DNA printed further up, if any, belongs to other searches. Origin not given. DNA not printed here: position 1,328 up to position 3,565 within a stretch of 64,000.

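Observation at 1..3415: T9SS-sorted pentaheme c-type cytochrome adjacent to a CRTAC1/ASPIC-UnbV FG-GAP protein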

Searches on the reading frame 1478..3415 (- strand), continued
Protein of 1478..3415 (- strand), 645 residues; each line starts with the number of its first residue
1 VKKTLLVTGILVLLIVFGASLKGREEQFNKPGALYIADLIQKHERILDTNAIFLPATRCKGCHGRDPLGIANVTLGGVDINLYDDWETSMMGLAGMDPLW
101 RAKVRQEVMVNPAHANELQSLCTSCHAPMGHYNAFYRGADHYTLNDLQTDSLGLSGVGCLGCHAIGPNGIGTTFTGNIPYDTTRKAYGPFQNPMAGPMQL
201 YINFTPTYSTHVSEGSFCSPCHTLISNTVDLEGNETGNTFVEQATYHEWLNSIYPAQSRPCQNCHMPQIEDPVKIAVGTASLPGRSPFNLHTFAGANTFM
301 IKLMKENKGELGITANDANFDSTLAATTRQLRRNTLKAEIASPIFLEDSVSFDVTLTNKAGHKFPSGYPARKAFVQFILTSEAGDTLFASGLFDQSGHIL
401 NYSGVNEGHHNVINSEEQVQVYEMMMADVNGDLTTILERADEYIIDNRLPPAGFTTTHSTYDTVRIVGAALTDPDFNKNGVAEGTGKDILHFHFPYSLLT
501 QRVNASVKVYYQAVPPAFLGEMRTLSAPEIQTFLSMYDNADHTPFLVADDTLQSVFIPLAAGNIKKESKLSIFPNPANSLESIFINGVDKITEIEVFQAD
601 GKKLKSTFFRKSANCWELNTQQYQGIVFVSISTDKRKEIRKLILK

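Call 22: find_encoding_contigs(protein=P0086, flank=10000, max_places=1)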
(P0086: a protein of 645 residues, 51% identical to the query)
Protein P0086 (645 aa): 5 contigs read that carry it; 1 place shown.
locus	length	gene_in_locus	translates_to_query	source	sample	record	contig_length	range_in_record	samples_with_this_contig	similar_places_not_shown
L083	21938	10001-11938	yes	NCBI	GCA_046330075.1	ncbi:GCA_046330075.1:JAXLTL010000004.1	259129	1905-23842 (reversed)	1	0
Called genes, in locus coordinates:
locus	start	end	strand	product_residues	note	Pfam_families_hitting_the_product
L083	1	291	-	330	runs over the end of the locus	PF00579:tRNA-synt_1b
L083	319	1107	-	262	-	PF01569:PAP2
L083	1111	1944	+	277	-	PF01553:Acyltransferase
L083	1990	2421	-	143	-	PF06491:Disulph_isomer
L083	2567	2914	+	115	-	-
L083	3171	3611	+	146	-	PF00072:Response_reg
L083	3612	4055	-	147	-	PF00383:dCMP_cyt_deam_1, PF14437:MafB19-deam, PF14439:Bd3614-deam (weak)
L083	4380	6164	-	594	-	PF05960:DUF885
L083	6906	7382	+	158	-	-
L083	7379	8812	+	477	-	PF00224:PK, PF03328:HpcH_HpaI (weak), PF02887:PK_C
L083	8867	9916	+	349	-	PF05343:Peptidase_M42, PF01546:Peptidase_M20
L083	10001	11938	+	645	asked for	PF14522:Cytochrome_C7 (faint), PF22113:Mtrc-MtrF_II-IV_dom (faint), PF18962:Por_Secre_tail (weak)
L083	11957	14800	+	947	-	PF01839:FG-GAP (faint), PF13517:FG-GAP_3, PF07593:UnbV_ASPIC, PF19081:Ig_7, PF18962:Por_Secre_tail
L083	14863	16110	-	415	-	PF12704:MacB_PCD, PF02687:FtsX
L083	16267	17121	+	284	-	PF03116:NQR2_RnfD_RnfE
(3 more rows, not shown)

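Call 23: find_encoding_contigs(protein=P0115, flank=10000, max_places=1)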
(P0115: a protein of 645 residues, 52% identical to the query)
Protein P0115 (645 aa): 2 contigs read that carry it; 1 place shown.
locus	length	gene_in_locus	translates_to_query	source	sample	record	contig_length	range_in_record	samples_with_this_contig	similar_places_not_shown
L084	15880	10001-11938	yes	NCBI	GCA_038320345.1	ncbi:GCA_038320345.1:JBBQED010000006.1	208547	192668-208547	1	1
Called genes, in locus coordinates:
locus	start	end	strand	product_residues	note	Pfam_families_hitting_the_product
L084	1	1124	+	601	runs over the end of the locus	PF01483:P_proprotein, PF08757:CotH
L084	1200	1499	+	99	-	-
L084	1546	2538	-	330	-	PF00579:tRNA-synt_1b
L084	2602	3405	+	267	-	PF01569:PAP2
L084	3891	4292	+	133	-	PF01553:Acyltransferase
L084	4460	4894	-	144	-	PF06491:Disulph_isomer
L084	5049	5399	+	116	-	-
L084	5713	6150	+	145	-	PF00072:Response_reg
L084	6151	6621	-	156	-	PF00383:dCMP_cyt_deam_1, PF14437:MafB19-deam, PF14439:Bd3614-deam (weak)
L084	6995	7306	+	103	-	-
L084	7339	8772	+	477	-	PF00224:PK, PF02887:PK_C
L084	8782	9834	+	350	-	PF05343:Peptidase_M42, PF01546:Peptidase_M20 (weak)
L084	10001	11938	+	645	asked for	PF14522:Cytochrome_C7 (faint)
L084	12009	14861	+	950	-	PF01839:FG-GAP (faint), PF13517:FG-GAP_3, PF07593:UnbV_ASPIC, PF19081:Ig_7, PF18962:Por_Secre_tail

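Call 24: predict_structure(alignment_id=A1)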
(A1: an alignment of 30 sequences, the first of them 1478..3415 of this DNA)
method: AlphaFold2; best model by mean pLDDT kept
length: 645 residues; sequences in the alignment: 30
mean_pLDDT: 55.4   pTM: 0.44
mean pLDDT of the five models: 55.4, 55.2, 53.5, 53.4, 53.1
residues with pLDDT >= 90: 59; 70-90: 173; 50-70: 118; < 50: 295
segments of 3 or more residues with pLDDT < 50: 22-30, 43-96, 113-229, 231-297, 366-370, 429-431, 436-467, 561-566
pLDDT, mean of each block of 10 residues (from residue 1): 83 85 46 55 39 33 33 38 29 43 61 42 26 25 36 26 26 24 27 26 23 21 33 38 27 27 23 23 24 42 65 62 65 79 83 84 48 86 85 86 70 86 58 46 31 27 42 69 71 80 90 68 76 77 84 78 50 78 86 91 89 86 86 89 85
secondary structure, 60 per line:
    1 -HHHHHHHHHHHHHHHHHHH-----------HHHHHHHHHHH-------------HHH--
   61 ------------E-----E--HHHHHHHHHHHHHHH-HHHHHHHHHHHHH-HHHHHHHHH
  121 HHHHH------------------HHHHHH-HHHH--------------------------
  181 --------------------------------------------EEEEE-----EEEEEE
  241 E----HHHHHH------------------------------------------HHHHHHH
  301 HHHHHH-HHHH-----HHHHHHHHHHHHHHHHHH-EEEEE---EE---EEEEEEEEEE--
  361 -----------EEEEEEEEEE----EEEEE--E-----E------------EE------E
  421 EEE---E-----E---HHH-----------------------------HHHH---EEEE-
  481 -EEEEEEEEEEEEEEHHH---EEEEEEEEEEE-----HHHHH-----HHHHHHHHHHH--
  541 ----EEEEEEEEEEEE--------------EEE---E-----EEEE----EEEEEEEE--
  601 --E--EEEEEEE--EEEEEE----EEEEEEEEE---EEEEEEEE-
elements in order: H2-20 H32-42 H82-96 H98-110 H112-125 H144-149 H151-154 E225-229 E235-241 H246-251 H294-306 H308-311 H317-334 E336-340 E349-358 E372-381 E386-390 E420-423 H469-472 E476-479 E482-495 E502-512 H518-522 H528-538 E545-556 E571-573 E583-586 E591-598 E606-612 E615-620 E625-633 E637-644
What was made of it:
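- Tried and rejected: The first AF2 model, built from 30 close homologues, failed in the heme domain (pLDDT 55, call 24).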

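Call 26: search_protein_representatives(alignment_id=A1)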
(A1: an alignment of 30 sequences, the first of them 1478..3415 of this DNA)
Query: 30 sequences, 646 profile positions. Proteins with E-value up to 0.001 (for the whole library): 4544; up to 1e-10: 2208; up to 1e-30: 876. The best 150 are listed.
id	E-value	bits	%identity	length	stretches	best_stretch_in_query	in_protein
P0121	2.4e-233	792.6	-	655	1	6-645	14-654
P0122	3.5e-227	772.2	-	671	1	32-645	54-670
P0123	2.4e-219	746.3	-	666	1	43-645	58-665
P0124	3.0e-213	726.2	-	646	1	6-644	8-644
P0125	1.5e-212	723.9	-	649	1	4-644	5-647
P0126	7.3e-212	721.6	-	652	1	12-645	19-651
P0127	5.2e-211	718.8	-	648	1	5-644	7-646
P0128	3.2e-210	716.2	-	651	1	6-645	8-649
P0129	5.7e-210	715.4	-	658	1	10-645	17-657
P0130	7.5e-207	705.0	-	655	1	8-645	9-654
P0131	2.5e-205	700.0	-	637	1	1-645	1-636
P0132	7.8e-198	675.2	-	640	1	39-644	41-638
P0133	2.7e-196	670.2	-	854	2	3-573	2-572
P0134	1.7e-194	664.3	-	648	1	31-644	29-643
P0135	3.7e-194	663.1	-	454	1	195-645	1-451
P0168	7.0e-143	493.7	-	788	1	46-567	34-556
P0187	2.4e-116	406.0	-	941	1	47-552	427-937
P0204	3.0e-106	372.7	-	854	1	50-549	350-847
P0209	8.9e-106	371.1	-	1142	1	43-549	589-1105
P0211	9.8e-105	367.7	-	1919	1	49-551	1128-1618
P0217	5.2e-103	361.9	-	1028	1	12-560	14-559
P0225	3.0e-102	359.4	-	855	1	54-554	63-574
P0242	3.0e-99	349.5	-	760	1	53-549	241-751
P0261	4.5e-97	342.3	-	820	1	53-552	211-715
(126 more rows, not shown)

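Call 27: search_protein_families(library=pfam, proteins=[P0133, P0168, P0187, P0204, P0209, P0211, P0217, P0225, P0261, P0242], max_evalue=0.001)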
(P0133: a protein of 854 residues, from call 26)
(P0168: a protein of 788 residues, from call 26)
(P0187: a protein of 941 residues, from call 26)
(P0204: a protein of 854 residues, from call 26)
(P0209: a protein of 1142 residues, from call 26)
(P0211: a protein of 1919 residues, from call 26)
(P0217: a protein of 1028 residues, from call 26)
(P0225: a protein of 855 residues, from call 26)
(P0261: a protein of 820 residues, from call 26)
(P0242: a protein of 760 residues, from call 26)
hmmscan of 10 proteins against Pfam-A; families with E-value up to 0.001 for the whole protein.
P0133 (854 aa): 3 families
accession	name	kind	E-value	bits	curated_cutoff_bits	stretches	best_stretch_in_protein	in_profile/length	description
PF18962.6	Por_Secre_tail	-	6.8e-10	39.5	27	1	764-851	1-73/75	Secretion system C-terminal sorting domain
PF14522.11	Cytochrome_C7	-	9.1e-10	38.7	24.8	0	113-163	8-49/67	Cytochrome c7 and related cytochrome c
PF22113.1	Mtrc-MtrF_II-IV_dom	-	4.4e-07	30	30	0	51-164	75-165/176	Outer membrane cytochrome MtrC/MtrF-like, domains II/IV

P0168 (788 aa): 4 families
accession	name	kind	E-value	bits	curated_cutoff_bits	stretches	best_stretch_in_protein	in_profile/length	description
PF22113.1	Mtrc-MtrF_II-IV_dom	-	3.9e-07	30.2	30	1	138-259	74-167/176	Outer membrane cytochrome MtrC/MtrF-like, domains II/IV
PF02335.20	Cytochrom_C552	-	1.4e-06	28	24.1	1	238-265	234-261/438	Cytochrome c552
PF14522.11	Cytochrome_C7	-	1.9e-05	24.8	24.8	0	138-255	43-66/67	Cytochrome c7 and related cytochrome c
PF14537.11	Cytochrom_c3_2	-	0.00012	22.9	25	0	104-154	22-66/79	Cytochrome c3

P0187 (941 aa): 5 families
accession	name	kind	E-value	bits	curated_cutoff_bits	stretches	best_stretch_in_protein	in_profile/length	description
PF07995.17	GSDH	-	1.1e-19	71.4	25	1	69-403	2-325/332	Glucose / Sorbosone dehydrogenase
PF13442.11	Cytochrome_CBB3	-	7.2e-05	23.5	27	0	438-471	12-42/68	Cytochrome C oxidase, cbb3-type, subunit III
PF23500.1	DUF7133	-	0.00014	21.8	27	0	163-400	120-345/385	Domain of unknown function (DUF7133)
PF14522.11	Cytochrome_C7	-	0.00061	20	24.8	0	436-545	12-67/67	Cytochrome c7 and related cytochrome c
PF22113.1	Mtrc-MtrF_II-IV_dom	-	0.00096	19.2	30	0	435-547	79-166/176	Outer membrane cytochrome MtrC/MtrF-like, domains II/IV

P0204 (854 aa): 4 families
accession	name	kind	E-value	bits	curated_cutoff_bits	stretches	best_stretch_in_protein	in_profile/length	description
PF22113.1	Mtrc-MtrF_II-IV_dom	-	1.6e-08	34.7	30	1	353-467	77-166/176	Outer membrane cytochrome MtrC/MtrF-like, domains II/IV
PF14522.11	Cytochrome_C7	-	1.4e-05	25.3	24.8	0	515-572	37-66/67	Cytochrome c7 and related cytochrome c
PF14537.11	Cytochrom_c3_2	-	5.7e-05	23.9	25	0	410-466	22-66/79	Cytochrome c3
PF09699.15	Paired_CXXCH_1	-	0.00029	20.9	20.6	0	412-428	4-20/41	Doubled CXXCH motif (Paired_CXXCH_1)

P0209 (1142 aa): 7 families
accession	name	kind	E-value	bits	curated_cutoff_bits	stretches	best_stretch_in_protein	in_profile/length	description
PF07995.17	GSDH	-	2.8e-38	132.5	25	1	43-291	1-226/332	Glucose / Sorbosone dehydrogenase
PF00754.31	F5_F8_type_C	-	2.1e-22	80.1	28.2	1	458-573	5-122/127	F5/8 type C domain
PF22633.2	F5_F8_type_C_2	-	1.4e-21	77.3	27.8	1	476-561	1-91/91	NedA-like, galactose-binding domain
PF22113.1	Mtrc-MtrF_II-IV_dom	-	5.8e-06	26.4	30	0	596-730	21-148/176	Outer membrane cytochrome MtrC/MtrF-like, domains II/IV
PF14522.11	Cytochrome_C7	-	2.4e-05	24.5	24.8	0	597-711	6-67/67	Cytochrome c7 and related cytochrome c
PF13442.11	Cytochrome_CBB3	-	0.00076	20.2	27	0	599-638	9-43/68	Cytochrome C oxidase, cbb3-type, subunit III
PF13435.11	Cytochrome_C554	-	0.00097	20.5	20.8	0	605-710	1-83/84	Cytochrome c554 and c-prime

P0211 (1919 aa): 2 families
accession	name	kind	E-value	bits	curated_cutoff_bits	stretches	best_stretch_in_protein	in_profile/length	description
PF13442.11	Cytochrome_CBB3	-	1e-05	26.2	27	0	1747-1822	5-67/68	Cytochrome C oxidase, cbb3-type, subunit III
PF01483.27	P_proprotein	-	0.00099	19.6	21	0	968-1082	5-86/86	Proprotein convertase P-domain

P0217 (1028 aa): 3 families
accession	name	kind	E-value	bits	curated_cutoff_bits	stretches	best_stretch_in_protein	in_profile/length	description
PF22113.1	Mtrc-MtrF_II-IV_dom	-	1.4e-07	31.6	30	1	54-170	76-167/176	Outer membrane cytochrome MtrC/MtrF-like, domains II/IV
PF14522.11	Cytochrome_C7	-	1e-05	25.7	24.8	0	59-167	13-67/67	Cytochrome c7 and related cytochrome c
PF13442.11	Cytochrome_CBB3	-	0.00097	19.9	27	0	111-128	6-24/68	Cytochrome C oxidase, cbb3-type, subunit III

P0225 (855 aa): 2 families
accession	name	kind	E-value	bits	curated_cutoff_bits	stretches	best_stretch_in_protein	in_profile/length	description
PF22113.1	Mtrc-MtrF_II-IV_dom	-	3.6e-06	27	30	1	66-175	81-165/176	Outer membrane cytochrome MtrC/MtrF-like, domains II/IV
PF14522.11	Cytochrome_C7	-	3.6e-05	24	24.8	0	66-174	13-67/67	Cytochrome c7 and related cytochrome c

P0261 (820 aa): 7 families
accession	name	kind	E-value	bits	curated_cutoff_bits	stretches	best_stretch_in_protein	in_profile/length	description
PF00404.24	Dockerin_1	-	1.1e-08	35.5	22.9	1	763-809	3-56/57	Dockerin type I domain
PF04862.18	DUF642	-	2.6e-07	31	27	1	24-171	1-144/157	Protein of unknown function (DUF642)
PF22113.1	Mtrc-MtrF_II-IV_dom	-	4.8e-06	26.6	30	1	214-325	80-164/176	Outer membrane cytochrome MtrC/MtrF-like, domains II/IV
PF14522.11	Cytochrome_C7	-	9e-06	25.9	24.8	0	210-325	7-67/67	Cytochrome c7 and related cytochrome c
PF14537.11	Cytochrom_c3_2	-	2.2e-05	25.3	25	0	267-325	21-65/79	Cytochrome c3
PF13442.11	Cytochrome_CBB3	-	2.9e-05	24.8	27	0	267-292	6-30/68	Cytochrome C oxidase, cbb3-type, subunit III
PF02412.23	TSP_3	-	8e-05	22.7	25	1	727-748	15-36/36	Thrombospondin type 3 repeat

P0242 (760 aa): 5 families
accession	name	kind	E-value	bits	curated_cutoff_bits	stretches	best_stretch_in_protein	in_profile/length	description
PF01925.25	TauE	-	2.3e-27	96.6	32.6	1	2-183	62-235/237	Sulfite exporter TauE/SafE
PF13435.11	Cytochrome_C554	-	4.4e-07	31.2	20.8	0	247-356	1-83/84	Cytochrome c554 and c-prime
PF14522.11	Cytochrome_C7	-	2.6e-06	27.6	24.8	0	402-462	33-66/67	Cytochrome c7 and related cytochrome c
PF14537.11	Cytochrom_c3_2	-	0.00011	23.1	25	0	304-358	22-66/79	Cytochrome c3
PF22113.1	Mtrc-MtrF_II-IV_dom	-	0.00023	21.2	30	0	245-358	81-165/176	Outer membrane cytochrome MtrC/MtrF-like, domains II/IV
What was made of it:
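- Propeller pairing elsewhere: two relatives have the pentaheme module fused to a GSDH (PQQ-type sugar dehydrogenase) propeller (call 27).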

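Call 31: search_solved_structures(query=A1, max_evalue=10, show_alignments=4)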
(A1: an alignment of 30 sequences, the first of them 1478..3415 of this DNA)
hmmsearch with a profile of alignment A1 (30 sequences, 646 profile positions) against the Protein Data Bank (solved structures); distinct sequences matched with E-value up to 10: 12.
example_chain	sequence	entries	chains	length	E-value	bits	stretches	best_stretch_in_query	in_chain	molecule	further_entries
8glk_D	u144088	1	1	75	0.00037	22.1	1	571-645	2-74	Endonuclease I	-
9wt8_A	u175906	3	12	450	0.0047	18.5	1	330-390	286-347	Cytochrome c,Multiheme cytochrome c selenoprotein (MccSep)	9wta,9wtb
9wt9_A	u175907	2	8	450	0.0067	17.9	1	330-390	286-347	Cytochrome c,Multiheme cytochrome c selenoprotein mutant (MccSep U325A) | Cytochrome c,Multiheme cytochrome c selenoprotein (MccSep)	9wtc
9whd_A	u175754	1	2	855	0.04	15.4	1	562-644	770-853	GH167 glycoside hydrolase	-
5jvk_A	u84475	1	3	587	0.051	15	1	562-645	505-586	Uncharacterized protein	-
5ze8_A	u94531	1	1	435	0.18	13.2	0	83-182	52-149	cytochrome c552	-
5hfs_A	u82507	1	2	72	0.23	12.9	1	584-645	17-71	Gingipain R2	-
8h97_A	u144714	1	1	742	0.28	12.6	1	563-638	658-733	Beta-agarase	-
7pq4_A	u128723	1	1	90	0.3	12.5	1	582-645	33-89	Arginine-specific cysteine proteinase (Arg-gingipain)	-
5ag9_A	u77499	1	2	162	0.56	11.6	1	578-645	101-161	Gingipain R2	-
9n8r_A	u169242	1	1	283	1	10.7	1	503-565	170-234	Lipase 1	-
4piu_A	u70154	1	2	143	2.5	9.4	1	170-201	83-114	Ripening-associated protein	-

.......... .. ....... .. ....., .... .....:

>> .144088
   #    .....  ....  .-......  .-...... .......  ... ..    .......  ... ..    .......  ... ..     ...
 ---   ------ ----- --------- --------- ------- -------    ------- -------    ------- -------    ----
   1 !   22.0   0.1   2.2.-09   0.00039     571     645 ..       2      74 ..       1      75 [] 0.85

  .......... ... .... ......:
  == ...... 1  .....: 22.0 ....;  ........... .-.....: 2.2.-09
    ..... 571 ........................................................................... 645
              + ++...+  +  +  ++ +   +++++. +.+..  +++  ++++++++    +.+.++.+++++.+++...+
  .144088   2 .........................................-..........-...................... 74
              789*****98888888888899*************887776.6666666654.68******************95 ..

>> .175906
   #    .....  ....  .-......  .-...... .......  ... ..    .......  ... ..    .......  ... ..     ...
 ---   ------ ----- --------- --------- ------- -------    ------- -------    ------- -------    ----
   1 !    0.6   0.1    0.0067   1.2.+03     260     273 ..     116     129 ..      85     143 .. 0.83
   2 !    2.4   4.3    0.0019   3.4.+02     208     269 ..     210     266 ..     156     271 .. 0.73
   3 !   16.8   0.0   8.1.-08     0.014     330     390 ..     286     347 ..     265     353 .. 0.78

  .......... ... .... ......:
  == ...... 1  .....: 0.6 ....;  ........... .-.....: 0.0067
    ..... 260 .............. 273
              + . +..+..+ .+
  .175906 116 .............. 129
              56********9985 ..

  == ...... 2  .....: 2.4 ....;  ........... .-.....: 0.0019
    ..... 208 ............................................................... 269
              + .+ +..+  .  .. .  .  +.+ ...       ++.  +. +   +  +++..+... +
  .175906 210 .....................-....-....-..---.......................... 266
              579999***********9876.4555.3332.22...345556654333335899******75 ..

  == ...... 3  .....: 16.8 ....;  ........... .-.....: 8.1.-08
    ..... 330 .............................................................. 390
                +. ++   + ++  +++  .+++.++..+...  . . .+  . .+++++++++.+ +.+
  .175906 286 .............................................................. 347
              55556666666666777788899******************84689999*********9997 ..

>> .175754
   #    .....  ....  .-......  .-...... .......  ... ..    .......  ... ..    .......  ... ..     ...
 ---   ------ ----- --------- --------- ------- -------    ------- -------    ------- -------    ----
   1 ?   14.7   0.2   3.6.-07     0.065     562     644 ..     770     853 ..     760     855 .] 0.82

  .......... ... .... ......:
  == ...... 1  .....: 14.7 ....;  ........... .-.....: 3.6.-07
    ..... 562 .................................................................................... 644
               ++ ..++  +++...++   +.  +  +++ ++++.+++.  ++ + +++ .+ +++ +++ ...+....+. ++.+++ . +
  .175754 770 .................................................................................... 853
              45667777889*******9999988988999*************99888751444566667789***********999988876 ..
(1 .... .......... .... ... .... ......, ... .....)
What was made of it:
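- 1481..1702 (-): T9SS type A C-terminal sorting domain (residues 572-645). PDB CTD 8glk_D at E 3.7e-4 with the A1 profile (call 31). pLDDT 78-91 in model 1 (call 24).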

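Call 39: find_homologous_proteins(query=A2, max_evalue=0.001)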
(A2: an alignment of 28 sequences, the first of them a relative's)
Query A2 (28 sequences) (535 aa, profile of the alignment): 8000 proteins with E <= 0.001 among 8000 candidates; the best 120 are listed.
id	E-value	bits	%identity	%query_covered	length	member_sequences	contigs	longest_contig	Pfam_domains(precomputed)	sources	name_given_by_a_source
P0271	2.1e-217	741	-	-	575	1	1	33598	PF14537.12,PF22113.2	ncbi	-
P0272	2.4e-215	734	-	-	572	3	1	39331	PF14537.12,PF22113.2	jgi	jgi:hypothetical protein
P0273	2.7e-215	734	-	-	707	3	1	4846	PF14537.12,PF13442.12,PF14522.12,PF22113.2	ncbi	-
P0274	3.3e-211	721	-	-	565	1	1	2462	-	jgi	jgi:hypothetical protein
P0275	6.7e-211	720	-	-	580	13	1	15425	PF22113.2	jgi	jgi:hypothetical protein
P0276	2.4e-210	718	-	-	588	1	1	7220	PF22113.2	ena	-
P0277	3.0e-210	718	-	-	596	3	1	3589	PF13442.12,PF22113.2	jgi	jgi:hypothetical protein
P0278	6.6e-210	716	-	-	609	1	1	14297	PF13442.12,PF22113.2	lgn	-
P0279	8.2e-210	716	-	-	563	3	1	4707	PF13442.12,PF22113.2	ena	-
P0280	8.5e-210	716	-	-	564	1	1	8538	PF14537.12,PF14522.12,PF22113.2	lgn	-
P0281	1.2e-209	716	44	92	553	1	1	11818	PF14522.12,PF22113.2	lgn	-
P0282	1.9e-209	715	-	-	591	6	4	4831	PF14537.12,PF14522.12,PF22113.2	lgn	-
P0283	2.7e-209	714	-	-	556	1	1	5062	PF14537.12,PF22113.2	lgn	-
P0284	2.7e-209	714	-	-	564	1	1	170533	PF14522.12,PF22113.2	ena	-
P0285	3.9e-209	714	-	-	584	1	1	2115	-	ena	-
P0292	1.9e-208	712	-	-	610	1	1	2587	PF02335.21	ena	-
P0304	4.2e-207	707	-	-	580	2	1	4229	PF03150.20,PF13442.12,PF02335.21,PF00034.27,PF14522.12,PF22113.2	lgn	-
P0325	3.9e-206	704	-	-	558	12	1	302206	PF14537.12,PF22113.2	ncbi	-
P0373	3.9e-204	697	-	-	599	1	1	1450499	PF14537.12,PF22113.2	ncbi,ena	-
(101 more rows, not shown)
